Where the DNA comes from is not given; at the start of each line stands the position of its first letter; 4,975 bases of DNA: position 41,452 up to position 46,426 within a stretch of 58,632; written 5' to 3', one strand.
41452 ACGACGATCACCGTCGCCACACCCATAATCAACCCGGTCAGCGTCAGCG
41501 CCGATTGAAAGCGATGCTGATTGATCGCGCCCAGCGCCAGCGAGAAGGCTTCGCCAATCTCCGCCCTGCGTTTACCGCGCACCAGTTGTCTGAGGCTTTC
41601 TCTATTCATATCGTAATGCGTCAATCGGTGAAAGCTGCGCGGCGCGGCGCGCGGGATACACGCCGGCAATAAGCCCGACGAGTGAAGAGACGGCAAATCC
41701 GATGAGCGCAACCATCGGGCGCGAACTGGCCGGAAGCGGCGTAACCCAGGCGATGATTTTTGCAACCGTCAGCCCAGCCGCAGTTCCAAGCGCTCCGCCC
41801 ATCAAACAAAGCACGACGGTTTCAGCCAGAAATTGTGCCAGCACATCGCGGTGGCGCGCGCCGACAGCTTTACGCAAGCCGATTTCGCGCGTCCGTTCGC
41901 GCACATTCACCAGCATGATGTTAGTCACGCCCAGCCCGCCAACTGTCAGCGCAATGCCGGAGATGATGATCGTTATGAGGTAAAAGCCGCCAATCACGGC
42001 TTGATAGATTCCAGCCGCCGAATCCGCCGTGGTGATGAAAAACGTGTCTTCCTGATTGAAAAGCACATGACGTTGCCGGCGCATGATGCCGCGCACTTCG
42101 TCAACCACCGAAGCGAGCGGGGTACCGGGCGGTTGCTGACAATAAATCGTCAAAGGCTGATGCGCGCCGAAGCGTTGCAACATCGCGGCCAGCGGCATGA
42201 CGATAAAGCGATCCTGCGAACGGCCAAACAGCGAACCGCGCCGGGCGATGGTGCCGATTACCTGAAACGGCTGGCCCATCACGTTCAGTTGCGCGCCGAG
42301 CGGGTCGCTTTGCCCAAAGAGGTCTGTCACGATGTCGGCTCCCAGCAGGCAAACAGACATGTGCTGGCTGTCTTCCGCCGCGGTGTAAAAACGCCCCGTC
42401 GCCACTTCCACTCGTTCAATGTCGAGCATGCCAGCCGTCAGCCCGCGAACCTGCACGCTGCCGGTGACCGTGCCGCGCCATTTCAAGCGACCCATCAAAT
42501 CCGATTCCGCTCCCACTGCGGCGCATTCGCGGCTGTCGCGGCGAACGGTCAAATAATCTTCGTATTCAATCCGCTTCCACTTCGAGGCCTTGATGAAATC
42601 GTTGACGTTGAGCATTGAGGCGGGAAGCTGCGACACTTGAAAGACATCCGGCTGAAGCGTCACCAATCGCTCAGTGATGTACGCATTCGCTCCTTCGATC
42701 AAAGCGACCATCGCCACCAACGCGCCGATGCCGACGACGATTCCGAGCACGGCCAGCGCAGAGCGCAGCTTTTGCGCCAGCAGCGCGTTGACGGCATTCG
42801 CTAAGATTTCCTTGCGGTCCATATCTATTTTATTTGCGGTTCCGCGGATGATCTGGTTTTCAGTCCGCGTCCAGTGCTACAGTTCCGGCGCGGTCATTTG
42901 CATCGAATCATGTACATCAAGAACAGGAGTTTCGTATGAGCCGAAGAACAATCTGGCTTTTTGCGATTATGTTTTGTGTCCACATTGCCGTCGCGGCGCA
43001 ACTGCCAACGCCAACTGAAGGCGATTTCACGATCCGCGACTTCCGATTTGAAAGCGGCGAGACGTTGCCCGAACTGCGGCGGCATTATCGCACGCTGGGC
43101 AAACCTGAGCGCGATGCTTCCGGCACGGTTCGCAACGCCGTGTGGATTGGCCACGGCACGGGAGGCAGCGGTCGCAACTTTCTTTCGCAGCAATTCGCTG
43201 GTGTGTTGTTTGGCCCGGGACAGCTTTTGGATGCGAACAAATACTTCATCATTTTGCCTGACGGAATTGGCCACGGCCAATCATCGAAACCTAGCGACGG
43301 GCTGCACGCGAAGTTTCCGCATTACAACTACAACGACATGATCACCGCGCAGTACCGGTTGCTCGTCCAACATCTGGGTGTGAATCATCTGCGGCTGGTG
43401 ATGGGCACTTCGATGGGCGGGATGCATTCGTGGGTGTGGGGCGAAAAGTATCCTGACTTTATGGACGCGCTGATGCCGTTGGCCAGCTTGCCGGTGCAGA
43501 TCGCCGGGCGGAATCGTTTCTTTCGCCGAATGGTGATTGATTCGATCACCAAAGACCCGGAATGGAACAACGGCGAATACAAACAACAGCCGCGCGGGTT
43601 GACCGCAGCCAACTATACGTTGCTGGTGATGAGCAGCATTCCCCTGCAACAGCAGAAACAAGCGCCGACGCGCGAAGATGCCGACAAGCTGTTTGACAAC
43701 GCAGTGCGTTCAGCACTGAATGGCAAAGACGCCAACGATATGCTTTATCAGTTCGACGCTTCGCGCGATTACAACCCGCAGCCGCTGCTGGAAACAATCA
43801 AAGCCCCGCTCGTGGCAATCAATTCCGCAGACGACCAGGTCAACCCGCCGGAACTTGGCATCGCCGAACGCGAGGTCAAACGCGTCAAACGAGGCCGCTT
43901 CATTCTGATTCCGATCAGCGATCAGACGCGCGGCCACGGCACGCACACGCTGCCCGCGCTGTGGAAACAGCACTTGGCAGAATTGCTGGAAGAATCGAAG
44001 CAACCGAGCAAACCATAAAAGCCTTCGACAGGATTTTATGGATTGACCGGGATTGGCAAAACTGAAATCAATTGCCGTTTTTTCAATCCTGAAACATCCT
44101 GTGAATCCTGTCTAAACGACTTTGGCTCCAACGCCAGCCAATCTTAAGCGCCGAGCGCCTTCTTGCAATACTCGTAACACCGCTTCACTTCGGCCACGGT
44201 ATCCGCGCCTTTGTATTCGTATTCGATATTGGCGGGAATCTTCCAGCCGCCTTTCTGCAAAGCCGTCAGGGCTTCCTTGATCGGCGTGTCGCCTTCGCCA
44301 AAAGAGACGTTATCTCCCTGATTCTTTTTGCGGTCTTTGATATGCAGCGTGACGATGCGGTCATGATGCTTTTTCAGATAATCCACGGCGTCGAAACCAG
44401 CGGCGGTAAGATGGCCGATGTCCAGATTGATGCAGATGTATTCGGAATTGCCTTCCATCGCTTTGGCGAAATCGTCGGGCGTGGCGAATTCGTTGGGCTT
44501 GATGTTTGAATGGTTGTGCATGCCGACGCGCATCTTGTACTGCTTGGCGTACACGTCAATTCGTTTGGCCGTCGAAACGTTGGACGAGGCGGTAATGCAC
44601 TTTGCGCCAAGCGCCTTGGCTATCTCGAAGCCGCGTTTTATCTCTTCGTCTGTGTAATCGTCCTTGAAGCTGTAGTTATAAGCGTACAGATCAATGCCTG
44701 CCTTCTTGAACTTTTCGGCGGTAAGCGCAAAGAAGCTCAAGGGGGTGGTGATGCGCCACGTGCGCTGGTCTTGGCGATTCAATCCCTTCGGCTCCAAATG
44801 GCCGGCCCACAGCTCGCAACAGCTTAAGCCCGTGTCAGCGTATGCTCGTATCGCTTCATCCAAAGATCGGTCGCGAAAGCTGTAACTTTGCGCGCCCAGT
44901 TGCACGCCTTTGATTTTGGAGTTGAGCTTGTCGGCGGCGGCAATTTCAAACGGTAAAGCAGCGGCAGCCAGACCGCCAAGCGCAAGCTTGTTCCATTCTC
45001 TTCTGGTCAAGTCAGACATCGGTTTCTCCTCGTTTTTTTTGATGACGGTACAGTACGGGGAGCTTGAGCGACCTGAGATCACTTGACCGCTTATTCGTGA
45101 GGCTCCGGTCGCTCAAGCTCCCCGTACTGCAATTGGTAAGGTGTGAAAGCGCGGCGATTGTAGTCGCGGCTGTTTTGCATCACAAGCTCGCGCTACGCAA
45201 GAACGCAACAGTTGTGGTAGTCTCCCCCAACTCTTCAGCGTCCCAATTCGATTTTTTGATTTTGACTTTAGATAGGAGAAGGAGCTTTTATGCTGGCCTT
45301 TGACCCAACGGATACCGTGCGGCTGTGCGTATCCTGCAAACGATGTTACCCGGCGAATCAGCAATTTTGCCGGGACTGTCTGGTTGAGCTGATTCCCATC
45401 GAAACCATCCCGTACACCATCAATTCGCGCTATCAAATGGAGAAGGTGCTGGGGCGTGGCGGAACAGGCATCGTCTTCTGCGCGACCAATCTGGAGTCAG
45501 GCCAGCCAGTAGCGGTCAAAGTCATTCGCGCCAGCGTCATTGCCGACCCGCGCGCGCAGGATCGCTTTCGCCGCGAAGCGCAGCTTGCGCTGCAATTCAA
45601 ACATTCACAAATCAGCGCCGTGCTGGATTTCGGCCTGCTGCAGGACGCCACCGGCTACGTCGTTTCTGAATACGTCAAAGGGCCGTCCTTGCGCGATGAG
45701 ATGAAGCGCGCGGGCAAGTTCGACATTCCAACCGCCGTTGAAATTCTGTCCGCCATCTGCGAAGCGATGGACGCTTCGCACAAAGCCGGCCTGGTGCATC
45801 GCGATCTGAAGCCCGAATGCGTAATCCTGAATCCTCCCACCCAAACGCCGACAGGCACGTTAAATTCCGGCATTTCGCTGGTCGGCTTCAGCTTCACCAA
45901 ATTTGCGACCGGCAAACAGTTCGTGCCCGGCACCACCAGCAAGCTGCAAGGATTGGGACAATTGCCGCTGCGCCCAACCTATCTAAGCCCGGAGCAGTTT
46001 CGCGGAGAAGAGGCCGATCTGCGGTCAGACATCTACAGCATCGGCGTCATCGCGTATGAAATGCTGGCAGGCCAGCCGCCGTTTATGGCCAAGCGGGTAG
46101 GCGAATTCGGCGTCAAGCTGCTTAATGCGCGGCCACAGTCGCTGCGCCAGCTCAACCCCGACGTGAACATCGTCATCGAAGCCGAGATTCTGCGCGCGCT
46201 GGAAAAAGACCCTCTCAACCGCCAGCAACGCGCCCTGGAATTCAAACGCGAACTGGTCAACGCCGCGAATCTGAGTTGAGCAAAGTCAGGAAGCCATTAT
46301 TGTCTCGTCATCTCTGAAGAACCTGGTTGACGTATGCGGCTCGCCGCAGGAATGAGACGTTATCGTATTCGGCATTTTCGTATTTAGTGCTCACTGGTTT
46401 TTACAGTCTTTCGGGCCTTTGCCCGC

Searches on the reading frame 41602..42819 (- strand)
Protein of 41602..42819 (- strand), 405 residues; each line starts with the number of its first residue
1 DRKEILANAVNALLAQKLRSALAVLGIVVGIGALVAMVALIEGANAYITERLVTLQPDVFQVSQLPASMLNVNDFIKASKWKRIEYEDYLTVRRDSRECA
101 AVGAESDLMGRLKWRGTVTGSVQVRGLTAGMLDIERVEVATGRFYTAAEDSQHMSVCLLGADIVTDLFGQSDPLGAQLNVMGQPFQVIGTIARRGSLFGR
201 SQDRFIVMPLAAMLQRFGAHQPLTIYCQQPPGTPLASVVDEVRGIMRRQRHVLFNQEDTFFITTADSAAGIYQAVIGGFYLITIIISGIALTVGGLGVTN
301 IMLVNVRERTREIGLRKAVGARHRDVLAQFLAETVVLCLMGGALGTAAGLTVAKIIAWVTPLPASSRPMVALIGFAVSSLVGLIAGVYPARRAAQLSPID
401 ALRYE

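Call 88: search_protein_families(library=pfam, proteins=[window:41602-42819:-], max_evalue=0.00001)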
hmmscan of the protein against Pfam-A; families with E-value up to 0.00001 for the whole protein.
window:41602-42819:- (405 aa): 2 families
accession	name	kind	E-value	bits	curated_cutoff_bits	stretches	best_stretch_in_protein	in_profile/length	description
PF12704.14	MacB_PCD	-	1.4e-32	114.1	27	1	20-243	1-205/207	MacB-like periplasmic core domain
PF02687.27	FtsX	-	4.7e-21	75.5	25.5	1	284-398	1-120/120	FtsX-like permease C-terminal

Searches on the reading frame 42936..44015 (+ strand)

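Call 88: search_protein_families(library=pfam, proteins=[window:42936-44015:+], max_evalue=0.00001)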
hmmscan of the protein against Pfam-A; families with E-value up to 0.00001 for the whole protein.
window:42936-44015:+ (360 aa): 3 families
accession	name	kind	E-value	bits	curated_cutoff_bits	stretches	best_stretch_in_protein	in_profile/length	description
PF00561.26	Abhydrolase_1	-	7.4e-14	52.4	25.8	1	95-306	20-216/245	alpha/beta hydrolase fold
PF12697.13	Abhydrolase_6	-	2e-06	29.1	26.3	1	73-308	5-184/217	Alpha/beta hydrolase family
PF12146.15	Hydrolase_4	-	4.4e-06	26.6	27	0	96-183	25-108/239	Serine aminopeptidase, S33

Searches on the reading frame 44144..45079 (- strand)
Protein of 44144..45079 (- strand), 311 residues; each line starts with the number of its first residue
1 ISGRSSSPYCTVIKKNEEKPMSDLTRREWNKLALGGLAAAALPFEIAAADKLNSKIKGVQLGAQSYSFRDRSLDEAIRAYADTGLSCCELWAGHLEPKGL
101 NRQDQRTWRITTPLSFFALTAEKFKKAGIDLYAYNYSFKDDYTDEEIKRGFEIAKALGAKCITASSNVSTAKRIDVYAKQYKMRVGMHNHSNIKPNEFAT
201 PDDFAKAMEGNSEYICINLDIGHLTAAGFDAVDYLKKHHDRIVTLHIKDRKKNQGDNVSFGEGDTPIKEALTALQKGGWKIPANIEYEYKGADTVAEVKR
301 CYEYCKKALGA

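Call 88: search_protein_families(library=pfam, proteins=[window:44144-45079:-], max_evalue=0.00001)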
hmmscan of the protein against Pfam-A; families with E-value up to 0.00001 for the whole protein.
window:44144-45079:- (311 aa): 1 family
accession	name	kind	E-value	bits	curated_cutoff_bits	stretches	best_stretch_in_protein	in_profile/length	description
PF01261.30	AP_endonuc_2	-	2e-15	57.6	31.1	1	118-291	31-233/249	Xylose isomerase-like TIM barrel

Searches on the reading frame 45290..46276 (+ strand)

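Call 88: search_protein_families(library=pfam, proteins=[window:45290-46276:+], max_evalue=0.00001)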
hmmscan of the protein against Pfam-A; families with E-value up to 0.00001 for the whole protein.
window:45290-46276:+ (329 aa): 2 families
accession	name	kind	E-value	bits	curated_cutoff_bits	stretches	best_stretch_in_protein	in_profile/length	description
PF00069.31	Pkinase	-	2.2e-34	119.5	31.7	1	48-271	1-203/263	Protein kinase domain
PF07714.23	PK_Tyr_Ser-Thr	-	2.4e-21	76.7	23.1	1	49-273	2-213/258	Protein tyrosine and serine/threonine kinase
